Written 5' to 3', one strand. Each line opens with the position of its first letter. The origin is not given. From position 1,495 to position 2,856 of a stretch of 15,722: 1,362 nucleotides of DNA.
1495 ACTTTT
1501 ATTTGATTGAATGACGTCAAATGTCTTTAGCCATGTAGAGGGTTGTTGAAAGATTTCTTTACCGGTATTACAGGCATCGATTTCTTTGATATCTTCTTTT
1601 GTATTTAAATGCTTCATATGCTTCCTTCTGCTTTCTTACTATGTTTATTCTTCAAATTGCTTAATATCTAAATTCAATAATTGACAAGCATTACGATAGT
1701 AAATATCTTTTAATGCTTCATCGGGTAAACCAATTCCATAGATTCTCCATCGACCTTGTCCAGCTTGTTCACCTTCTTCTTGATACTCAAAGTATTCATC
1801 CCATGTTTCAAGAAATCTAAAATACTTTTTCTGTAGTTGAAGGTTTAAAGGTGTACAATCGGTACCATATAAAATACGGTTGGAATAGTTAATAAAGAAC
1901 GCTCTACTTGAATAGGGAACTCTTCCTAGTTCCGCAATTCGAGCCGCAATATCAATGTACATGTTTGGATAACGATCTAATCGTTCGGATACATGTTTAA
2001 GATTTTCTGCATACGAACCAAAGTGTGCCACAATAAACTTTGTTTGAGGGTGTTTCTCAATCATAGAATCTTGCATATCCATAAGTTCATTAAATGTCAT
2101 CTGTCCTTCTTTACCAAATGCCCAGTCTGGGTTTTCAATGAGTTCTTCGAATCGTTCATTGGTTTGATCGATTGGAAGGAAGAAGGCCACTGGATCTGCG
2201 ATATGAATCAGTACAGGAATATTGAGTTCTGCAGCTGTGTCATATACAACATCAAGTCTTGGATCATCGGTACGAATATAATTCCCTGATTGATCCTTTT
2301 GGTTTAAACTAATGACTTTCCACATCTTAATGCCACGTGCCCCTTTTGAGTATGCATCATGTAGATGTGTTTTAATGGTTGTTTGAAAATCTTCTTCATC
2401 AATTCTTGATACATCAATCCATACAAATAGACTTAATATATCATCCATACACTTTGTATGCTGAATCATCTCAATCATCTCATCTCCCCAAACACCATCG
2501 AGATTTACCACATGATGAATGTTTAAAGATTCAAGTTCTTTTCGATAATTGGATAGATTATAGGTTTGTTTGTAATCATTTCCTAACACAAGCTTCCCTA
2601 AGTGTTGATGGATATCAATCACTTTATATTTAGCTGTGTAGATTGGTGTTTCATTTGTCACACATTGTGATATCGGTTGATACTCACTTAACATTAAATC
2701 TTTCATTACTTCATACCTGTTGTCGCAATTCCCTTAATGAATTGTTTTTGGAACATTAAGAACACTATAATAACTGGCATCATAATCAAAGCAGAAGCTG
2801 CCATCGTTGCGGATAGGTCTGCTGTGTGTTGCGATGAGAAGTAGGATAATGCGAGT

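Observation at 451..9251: Hybrid locus: mel-type LacI/ABC/GH4 cassette joined to aga-type amino-sugar enzymes, a candidate non-PTS pathway for alpha-linked amino-sugar glycosides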

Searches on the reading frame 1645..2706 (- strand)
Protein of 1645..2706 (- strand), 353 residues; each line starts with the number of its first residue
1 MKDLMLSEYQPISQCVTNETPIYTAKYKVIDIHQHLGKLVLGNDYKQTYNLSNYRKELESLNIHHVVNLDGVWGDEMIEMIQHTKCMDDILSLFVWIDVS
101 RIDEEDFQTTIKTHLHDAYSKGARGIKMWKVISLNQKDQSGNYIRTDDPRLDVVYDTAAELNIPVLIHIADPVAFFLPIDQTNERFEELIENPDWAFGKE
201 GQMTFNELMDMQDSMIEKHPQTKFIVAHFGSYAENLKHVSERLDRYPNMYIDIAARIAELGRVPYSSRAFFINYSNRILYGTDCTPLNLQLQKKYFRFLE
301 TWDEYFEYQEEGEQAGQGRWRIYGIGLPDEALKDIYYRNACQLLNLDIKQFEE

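Call 3: search_protein_families(library=pfam, proteins=[window:1645-2706:-])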
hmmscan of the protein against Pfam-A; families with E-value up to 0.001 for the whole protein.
window:1645-2706:- (353 aa): 1 family
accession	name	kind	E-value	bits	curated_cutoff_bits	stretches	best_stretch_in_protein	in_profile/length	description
PF04909.20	Amidohydro_2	-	4.3e-21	76.3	26.4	1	93-346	80-289/289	Amidohydrolase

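Call 4: search_protein_families(library=ncbifam, proteins=[window:1645-2706:-])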
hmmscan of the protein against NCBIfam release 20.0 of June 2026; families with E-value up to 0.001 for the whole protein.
window:1645-2706:- (353 aa): 0 families

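Call 8: search_solved_structures(query=window:1645-2706:-, max_evalue=0.01)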
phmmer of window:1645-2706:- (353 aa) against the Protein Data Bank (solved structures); distinct sequences matched with E-value up to 0.01: 0.

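Call 10: find_homologous_proteins(query=window:1645-2706:-)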
Query window:1645-2706:- (353 aa): 2720 proteins with E <= 0.001 among 3797 candidates; the best 120 are listed.
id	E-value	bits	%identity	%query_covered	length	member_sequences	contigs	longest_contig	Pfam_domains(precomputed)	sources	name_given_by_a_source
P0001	1.7e-240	815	99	100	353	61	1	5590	PF04909.21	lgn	-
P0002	4.5e-192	656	79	99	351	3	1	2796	PF04909.21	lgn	-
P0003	4.9e-192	656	78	100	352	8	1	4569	PF04909.21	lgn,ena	-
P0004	2.3e-188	644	77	100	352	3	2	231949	PF04909.21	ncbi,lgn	-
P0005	1.2e-185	635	76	100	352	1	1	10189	PF04909.21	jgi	-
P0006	1.6e-185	634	76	100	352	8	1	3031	PF04909.21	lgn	-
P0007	5.4e-185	633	77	100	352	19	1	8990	PF04909.21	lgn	-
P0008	2.6e-184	630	76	100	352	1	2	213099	PF04909.21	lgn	-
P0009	7.0e-184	629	76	100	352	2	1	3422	PF04909.21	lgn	-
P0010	6.6e-183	626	75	100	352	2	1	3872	PF04909.21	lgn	-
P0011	2.0e-182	624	75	100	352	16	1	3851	PF04909.21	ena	-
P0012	3.7e-181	620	75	100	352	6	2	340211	PF04909.21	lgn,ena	-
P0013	5.2e-180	616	75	100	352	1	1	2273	PF04909.21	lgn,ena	-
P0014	2.2e-171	588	70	98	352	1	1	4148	PF04909.21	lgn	-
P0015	5.5e-166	570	69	100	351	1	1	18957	PF04909.21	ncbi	-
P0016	5.2e-157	541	65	100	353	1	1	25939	PF04909.21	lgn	-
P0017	2.0e-155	535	66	98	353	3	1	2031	PF04909.21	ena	-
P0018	1.2e-149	516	64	98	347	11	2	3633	PF04909.21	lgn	-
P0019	3.0e-148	512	62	99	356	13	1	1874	PF04909.21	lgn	-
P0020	4.5e-148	511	62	99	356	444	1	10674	PF04909.21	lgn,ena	-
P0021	2.1e-147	509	64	99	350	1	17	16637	PF04909.21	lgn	-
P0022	3.0e-144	499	60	97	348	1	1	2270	PF04909.21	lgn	-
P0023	1.8e-143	496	62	98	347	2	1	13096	PF04909.21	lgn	-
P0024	1.8e-143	496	63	96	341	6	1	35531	PF04909.21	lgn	-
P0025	2.0e-143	496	62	99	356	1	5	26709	PF04909.21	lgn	-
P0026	1.6e-141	490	60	99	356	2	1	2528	PF04909.21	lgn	-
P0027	1.9e-138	480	62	94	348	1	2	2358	PF04909.21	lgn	-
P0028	1.6e-137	476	61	96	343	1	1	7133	PF04909.21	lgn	-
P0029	5.2e-137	475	62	96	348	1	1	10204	PF04909.21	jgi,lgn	jgi:predicted TIM-barrel fold metal-dependent hydrolase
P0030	1.5e-135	470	59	98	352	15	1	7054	PF04909.21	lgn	-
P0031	1.5e-135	470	61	95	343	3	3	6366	PF04909.21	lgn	-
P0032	1.5e-131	457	60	95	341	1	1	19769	PF04909.21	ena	-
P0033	5.9e-131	455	58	97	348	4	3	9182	PF04909.21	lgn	-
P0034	1.7e-130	453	56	98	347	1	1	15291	PF04909.21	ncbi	-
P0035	4.5e-130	452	59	95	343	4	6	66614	PF04909.21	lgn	-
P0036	8.0e-129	448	58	98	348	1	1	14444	PF04909.21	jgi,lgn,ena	-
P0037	1.9e-127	443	56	97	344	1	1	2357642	PF04909.21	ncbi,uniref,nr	ncbi:amidohydrolase family protein [Erysipelothrix sp. HDW6C]|uniref:amidohydrolase family protein n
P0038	8.2e-127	441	55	99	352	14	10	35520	PF04909.21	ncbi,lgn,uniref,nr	ncbi:amidohydrolase family protein [Anaerorhabdus sp.]|uniref:amidohydrolase family protein n=1 Tax=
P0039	2.2e-126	440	54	99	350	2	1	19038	PF04909.21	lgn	-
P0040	2.7e-125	436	54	98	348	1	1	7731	PF04909.21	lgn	-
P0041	2.0e-124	433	56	97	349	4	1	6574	PF04909.21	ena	-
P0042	2.0e-123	430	55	98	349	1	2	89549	PF04909.21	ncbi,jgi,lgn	-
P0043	2.6e-123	430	54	98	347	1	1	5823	PF04909.21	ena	-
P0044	2.8e-123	430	52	98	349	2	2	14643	PF04909.21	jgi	jgi:predicted TIM-barrel fold metal-dependent hydrolase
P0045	4.1e-123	429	52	98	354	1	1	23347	PF04909.21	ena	-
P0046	4.2e-123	429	54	99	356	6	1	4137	PF04909.21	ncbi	-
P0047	2.5e-122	427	51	100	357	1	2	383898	PF04909.21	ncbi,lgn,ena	-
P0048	3.6e-122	426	55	98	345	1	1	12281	PF04909.21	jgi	-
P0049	6.6e-122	425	54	99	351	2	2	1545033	PF04909.21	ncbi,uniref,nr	ncbi:amidohydrolase family protein [Bulleidia sp. zg-1006]|uniref:amidohydrolase family protein n=1 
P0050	4.7e-121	422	54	99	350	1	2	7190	PF04909.21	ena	-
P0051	5.3e-121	422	54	97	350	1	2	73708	PF04909.21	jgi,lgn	jgi:predicted TIM-barrel fold metal-dependent hydrolase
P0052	6.8e-121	422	54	99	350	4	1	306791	PF04909.21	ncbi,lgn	ncbi:MAG: amidohydrolase family protein [Bacillota bacterium]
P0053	1.4e-120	421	53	98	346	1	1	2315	PF04909.21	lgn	-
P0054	3.1e-120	420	54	97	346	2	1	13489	PF04909.21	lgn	-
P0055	3.3e-120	420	52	99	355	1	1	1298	PF04909.21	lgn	-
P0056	5.3e-120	419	52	98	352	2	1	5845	PF04909.21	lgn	-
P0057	5.3e-119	416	54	98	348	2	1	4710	PF04909.21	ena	-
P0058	5.7e-119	416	54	99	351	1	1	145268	PF04909.21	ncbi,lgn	ncbi:MAG: amidohydrolase family protein [Bacillota bacterium]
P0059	1.0e-118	415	52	98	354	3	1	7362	PF04909.21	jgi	-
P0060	1.0e-118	415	53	97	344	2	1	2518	PF04909.21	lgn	-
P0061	3.9e-118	413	53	98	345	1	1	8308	PF04909.21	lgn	-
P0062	4.2e-118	413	52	99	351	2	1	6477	PF04909.21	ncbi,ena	-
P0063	6.1e-118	412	52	99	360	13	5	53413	PF04909.21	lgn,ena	-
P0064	1.0e-117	411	53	99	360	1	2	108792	PF04909.21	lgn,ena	-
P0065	1.2e-117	411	54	98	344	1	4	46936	PF04909.21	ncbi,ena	-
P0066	1.4e-117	411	52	99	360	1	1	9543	PF04909.21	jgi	-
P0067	1.9e-117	411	53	97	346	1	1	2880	PF04909.21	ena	-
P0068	7.4e-117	409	52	99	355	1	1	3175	PF04909.21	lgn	-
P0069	7.4e-117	409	51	97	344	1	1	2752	PF04909.21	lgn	-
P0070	9.2e-117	408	52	98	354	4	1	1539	PF04909.21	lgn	-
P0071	9.2e-117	408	51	98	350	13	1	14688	PF04909.21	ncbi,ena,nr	ncbi:MAG: amidohydrolase [Clostridiales bacterium]|nr:amidohydrolase [Clostridiales bacterium]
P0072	1.6e-116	407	52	97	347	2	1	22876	PF04909.21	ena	-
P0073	3.6e-116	406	51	97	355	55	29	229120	PF04909.21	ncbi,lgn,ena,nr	ncbi:MAG: amidohydrolase family protein [Lachnospiraceae bacterium]|nr:amidohydrolase family protein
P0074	4.3e-116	406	52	99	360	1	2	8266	PF04909.21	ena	-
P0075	4.8e-116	406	53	98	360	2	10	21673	PF04909.21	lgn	-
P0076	5.0e-116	406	52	99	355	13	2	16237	PF04909.21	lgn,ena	-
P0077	1.7e-115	404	53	97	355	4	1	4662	PF04909.21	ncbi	-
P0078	3.7e-115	403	50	97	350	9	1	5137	PF04909.21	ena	-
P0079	4.4e-115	403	52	99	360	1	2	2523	PF04909.21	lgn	-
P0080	6.3e-115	402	53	97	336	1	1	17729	PF04909.21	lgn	-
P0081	8.9e-115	402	51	99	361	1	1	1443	PF04909.21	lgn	-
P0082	9.6e-115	402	50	99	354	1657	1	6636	PF04909.21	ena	-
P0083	3.7e-113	396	50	97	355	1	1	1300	PF04909.21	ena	-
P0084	8.4e-113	395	50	99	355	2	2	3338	PF04909.21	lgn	-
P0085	1.4e-112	394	50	99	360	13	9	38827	PF04909.21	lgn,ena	-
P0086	2.5e-112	394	50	99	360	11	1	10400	PF04909.21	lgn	-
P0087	3.2e-112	393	50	98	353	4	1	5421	PF04909.21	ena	-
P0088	8.8e-112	392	50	98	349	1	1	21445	PF04909.21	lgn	-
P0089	9.1e-112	392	49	99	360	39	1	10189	PF04909.21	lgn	-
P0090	9.5e-112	392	50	99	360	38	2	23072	PF04909.21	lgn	-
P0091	1.4e-111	391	51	97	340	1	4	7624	PF04909.21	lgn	-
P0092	3.1e-111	390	49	98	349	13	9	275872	PF04909.21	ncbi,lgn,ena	-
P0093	3.7e-111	390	50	99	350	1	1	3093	PF04909.21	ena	-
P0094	4.9e-111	389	51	97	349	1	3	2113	PF04909.21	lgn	-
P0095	8.8e-111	389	50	98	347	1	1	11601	PF04909.21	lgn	-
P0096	1.1e-110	388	51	99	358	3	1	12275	PF04909.21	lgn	-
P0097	1.4e-110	388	52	98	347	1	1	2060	PF01026.28,PF04909.21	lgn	-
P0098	1.6e-110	388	52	98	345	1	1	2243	PF04909.21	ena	-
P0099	3.0e-110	387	50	97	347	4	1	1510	PF04909.21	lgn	-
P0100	9.4e-110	385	50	98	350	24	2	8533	PF04909.21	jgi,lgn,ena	-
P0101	1.5e-109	385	53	99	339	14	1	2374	PF04909.21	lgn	-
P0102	2.2e-109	384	51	97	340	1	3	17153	PF04909.21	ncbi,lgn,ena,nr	ncbi:MAG TPA: amidohydrolase [Clostridiales bacterium]|nr:amidohydrolase [Clostridiales bacterium]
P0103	3.0e-109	384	52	97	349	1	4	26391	PF04909.21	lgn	-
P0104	3.7e-109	383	50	97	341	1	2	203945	PF04909.21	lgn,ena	-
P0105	6.1e-109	383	50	97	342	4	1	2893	PF04909.21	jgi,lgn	-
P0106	1.9e-108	381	52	97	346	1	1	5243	PF04909.21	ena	-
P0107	4.2e-108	380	51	97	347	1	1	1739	PF04909.21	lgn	-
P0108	4.8e-108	380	49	99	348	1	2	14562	PF04909.21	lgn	-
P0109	1.8e-107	378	49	97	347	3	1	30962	PF04909.21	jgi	-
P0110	3.7e-107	377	50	97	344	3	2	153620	PF04909.21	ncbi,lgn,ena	-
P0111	6.8e-107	376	49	99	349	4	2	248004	PF04909.21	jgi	jgi:predicted TIM-barrel fold metal-dependent hydrolase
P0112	9.0e-107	375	50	97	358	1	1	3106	PF04909.21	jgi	jgi:Tat protein secretion system quality control protein TatD with DNase activity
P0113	9.7e-107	375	50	97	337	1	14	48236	PF04909.21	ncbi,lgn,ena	-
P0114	1.6e-106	375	50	97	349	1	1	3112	PF04909.21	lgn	-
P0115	3.5e-106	373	49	97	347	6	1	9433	PF04909.21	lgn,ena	-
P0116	6.7e-106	373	50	99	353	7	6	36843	PF04909.21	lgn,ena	-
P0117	6.9e-106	372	51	97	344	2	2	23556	PF04909.21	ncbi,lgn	ncbi:MAG: amidohydrolase family protein [Bacillota bacterium]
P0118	1.1e-105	372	48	98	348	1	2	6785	PF04909.21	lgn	-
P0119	2.5e-105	371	50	95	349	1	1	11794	PF04909.21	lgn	-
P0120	4.4e-105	370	49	99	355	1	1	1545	PF04909.21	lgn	-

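Call 14: find_related_loci(query=A1, collection=genome_contigs, flank=10000)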
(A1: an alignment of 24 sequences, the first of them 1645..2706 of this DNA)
Query A1 (353 aa) in genome_contigs; peptide patterns used: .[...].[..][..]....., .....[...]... (x = any residue, [..] = any of these).
384 stretches matched a pattern; 356 encode a relative of the query (tblastn E <= 1e-3); the best 80 are kept; 80 distinct loci.
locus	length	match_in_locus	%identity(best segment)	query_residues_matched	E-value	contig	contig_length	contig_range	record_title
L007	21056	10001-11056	77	1-352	0e+0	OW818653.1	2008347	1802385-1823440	metagenome genome assembly, chromosome: 1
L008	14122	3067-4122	76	1-352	0e+0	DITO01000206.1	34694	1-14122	MAG TPA_asm: Erysipelotrichaceae bacterium UBA6182 UBA6182_contig_15262, whole genome shotgun sequence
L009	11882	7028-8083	76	1-352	0e+0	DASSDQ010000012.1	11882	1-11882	MAG TPA_asm: Erysipelotrichaceae bacterium isolate SMAG_U955 k141_1272085, whole genome shotgun sequence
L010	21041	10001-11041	66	1-347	2e-161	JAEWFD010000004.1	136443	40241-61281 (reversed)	MAG: Bacillota bacterium isolate OH_PBlB_170 k127_298921, whole genome shotgun sequence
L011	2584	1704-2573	73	1-290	1e-157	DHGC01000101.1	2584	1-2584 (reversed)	MAG TPA_asm: Erysipelotrichaceae bacterium UBA4808 UBA4808_contig_258566, whole genome shotgun sequence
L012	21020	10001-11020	64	11-350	3e-145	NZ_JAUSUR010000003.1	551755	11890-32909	Breznakia pachnodae strain DSM 16784 Ga0480556_03, whole genome shotgun sequence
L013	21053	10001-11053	62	1-351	1e-154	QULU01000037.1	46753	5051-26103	Clostridiaceae bacterium OM02-2AC OM02-2AC.Scaf37, whole genome shotgun sequence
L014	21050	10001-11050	54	1-350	7e-133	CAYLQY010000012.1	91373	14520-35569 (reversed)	MAG TPA_asm: uncultured Erysipelotrichaceae bacterium isolate SRP242652_co2_199 genome assembly, contig: NODE_317_length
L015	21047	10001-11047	55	1-349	3e-132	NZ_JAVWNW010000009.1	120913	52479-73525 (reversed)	MAG: Anaerorhabdus sp. isolate CGS3Y1-bin16 NODE_92_length_120913_cov_120.505436, whole genome shotgun sequence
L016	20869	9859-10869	59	11-347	6e-130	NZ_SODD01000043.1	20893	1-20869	Breznakia blatticola strain DSM 28867 Ga0244708_143, whole genome shotgun sequence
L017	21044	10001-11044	55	1-346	2e-129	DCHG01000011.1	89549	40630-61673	MAG TPA_asm: Clostridiales bacterium UBA1758 UBA1758_contig_15916, whole genome shotgun sequence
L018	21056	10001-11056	51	2-353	4e-127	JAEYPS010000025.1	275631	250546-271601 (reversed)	MAG: Bacillota bacterium isolate OH_CBB_207 k127_2096833, whole genome shotgun sequence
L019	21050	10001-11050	54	1-350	1e-125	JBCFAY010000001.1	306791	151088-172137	MAG: Bacillota bacterium isolate metabat2.bin.18 NODE_38_length_306791_cov_5.383591, whole genome shotgun sequence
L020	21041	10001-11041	54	1-349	4e-124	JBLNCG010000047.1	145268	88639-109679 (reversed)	MAG: Bacillota bacterium isolate MAG131 PRJNA950955_bin38_renamed_46, whole genome shotgun sequence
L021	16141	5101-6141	51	1-347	1e-121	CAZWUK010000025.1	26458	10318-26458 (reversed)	MAG TPA_asm: uncultured Oscillospiraceae bacterium isolate SRP263991_co7_275 genome assembly, contig: NODE_2640_length_2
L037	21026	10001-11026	50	1-344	9e-112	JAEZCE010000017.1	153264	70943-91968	MAG: Bacillota bacterium isolate OH_CBrB_22 k127_707563, whole genome shotgun sequence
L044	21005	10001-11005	48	4-340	5e-107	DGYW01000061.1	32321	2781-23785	MAG TPA_asm: Firmicutes bacterium UBA4996 UBA4996_contig_2309, whole genome shotgun sequence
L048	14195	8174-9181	49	9-346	8e-106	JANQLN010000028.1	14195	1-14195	MAG: Clostridia bacterium isolate PL25a_bin.60 k99_4677327, whole genome shotgun sequence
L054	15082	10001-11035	46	1-346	9e-105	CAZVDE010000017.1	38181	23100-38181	MAG TPA_asm: uncultured Clostridiaceae bacterium isolate SRP192927_co8_23 genome assembly, contig: NODE_759_length_38181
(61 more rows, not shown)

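Call 22: predict_structure(alignment_id=A1)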
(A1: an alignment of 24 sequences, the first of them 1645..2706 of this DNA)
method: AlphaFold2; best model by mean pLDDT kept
length: 353 residues; sequences in the alignment: 24
mean_pLDDT: 92.6   pTM: 0.92
mean pLDDT of the five models: 92.6, 91.9, 91.8, 91.7, 88.7
residues with pLDDT >= 90: 281; 70-90: 62; 50-70: 9; < 50: 1
segments of 3 or more residues with pLDDT < 50: none
pLDDT, mean of each block of 10 residues (from residue 1): 64 79 95 95 92 95 97 91 91 94 96 97 94 93 95 98 96 92 87 88 94 98 97 96 98 95 96 99 92 95 89 73 96 99 97 90
secondary structure, 60 per line:
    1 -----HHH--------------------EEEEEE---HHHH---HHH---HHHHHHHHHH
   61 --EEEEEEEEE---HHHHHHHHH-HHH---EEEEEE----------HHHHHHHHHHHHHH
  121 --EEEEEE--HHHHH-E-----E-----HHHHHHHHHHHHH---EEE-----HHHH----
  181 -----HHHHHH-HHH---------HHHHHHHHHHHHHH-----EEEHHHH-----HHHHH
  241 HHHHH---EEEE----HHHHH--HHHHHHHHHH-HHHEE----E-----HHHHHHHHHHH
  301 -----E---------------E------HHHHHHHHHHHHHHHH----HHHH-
elements in order: E29-34 H38-41 H51-60 E63-71 H75-83 E91-96 H107-120 E123-128 H131-135 H149-161 E165-167 H173-176 H186-191 H205-218 E224-226 H227-230 H236-245 E249-252 H257-261 H264-273 H290-300 H329-344 H349-352

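Call 24: fold_search(model_id=the predicted structure, library=pdb)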
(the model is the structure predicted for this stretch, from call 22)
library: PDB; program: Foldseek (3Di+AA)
matches with E <= 10: 1689; with E <= 0.001: 100
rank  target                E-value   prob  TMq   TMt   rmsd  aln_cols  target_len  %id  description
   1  4i6k                  8.9e-09  1.00  0.48  0.62   6.8       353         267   11  Crystal structure of probable 2-PYRONE-4,6-DICARBOXYLIC ACID HYDROLASE ABAYE1769 (TARGET EFI-505029) from Acinetobacter  (released 2012-12-12)
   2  8sm7_A                1.9e-08  1.00  0.48  0.49   7.5       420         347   14  Air-oxidized G. y4 TruffO expressed from M9 minimal medium supplemented with Fe (released 2024-03-13)
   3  6l25_A                2.3e-08  1.00  0.40  0.52   9.8       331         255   12  Deoxyribonuclease from Staphylococcus aureus (released 2020-05-13)
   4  3ij6_C                2.3e-08  1.00  0.39  0.44   9.0       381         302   14  CRYSTAL STRUCTURE OF AN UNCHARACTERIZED METAL-DEPENDENT HYDROLASE FROM Lactobacillus acidophilus (released 2009-08-18)
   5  3irs_A                4.0e-08  1.00  0.51  0.63   6.8       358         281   15  CRYSTAL STRUCTURE OF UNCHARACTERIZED TIM-BARREL PROTEIN BB4693 FROM Bordetella bronchiseptica (released 2009-09-01)
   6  3cjp_A                7.2e-08  1.00  0.53  0.69   4.7       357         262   13  Crystal structure of an uncharacterized amidohydrolase CAC3332 from Clostridium acetobutylicum (released 2008-03-25)
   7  1j6o                  1.1e-07  1.00  0.39  0.51  11.7       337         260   14  Crystal structure of TatD-related deoxyribonuclease (TM0667) from Thermotoga maritima at 1.8 A resolution (released 2002-10-30)
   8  2qee_A                1.2e-07  1.00  0.49  0.43   9.5       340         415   13  Crystal structure of putative amidohydrolase BH0493 from Bacillus halodurans C-125 (released 2007-07-24)
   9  2gzx_A                1.2e-07  1.00  0.42  0.55   8.7       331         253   13  Crystal Structure of the TatD deoxyribonuclease MW0446 from Staphylococcus aureus. Northeast Structural Genomics Conso (released 2006-07-11)
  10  2qee_J                2.0e-07  1.00  0.44  0.38   7.5       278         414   13  Crystal structure of putative amidohydrolase BH0493 from Bacillus halodurans C-125 (released 2007-07-24)
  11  2qee_F                2.2e-07  1.00  0.50  0.43   9.9       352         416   13  Crystal structure of putative amidohydrolase BH0493 from Bacillus halodurans C-125 (released 2007-07-24)
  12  2pnk_C                2.5e-07  1.00  0.50  0.43  10.2       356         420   13  CRYSTAL STRUCTURE OF AN URONATE ISOMERASE (BH0493) FROM BACILLUS HALODURANS C-125 AT 2.00 A RESOLUTION (released 2007-05-08)
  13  2qee_C                2.7e-07  1.00  0.44  0.38   7.7       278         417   14  Crystal structure of putative amidohydrolase BH0493 from Bacillus halodurans C-125 (released 2007-07-24)
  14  6l25_B                2.7e-07  1.00  0.41  0.54   8.8       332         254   12  Deoxyribonuclease from Staphylococcus aureus (released 2020-05-13)
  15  2ftw                  2.8e-07  1.00  0.42  0.33   7.1       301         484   14  Crystal structure of dihydropyrimidinase from dictyostelium discoideum (released 2006-03-14)
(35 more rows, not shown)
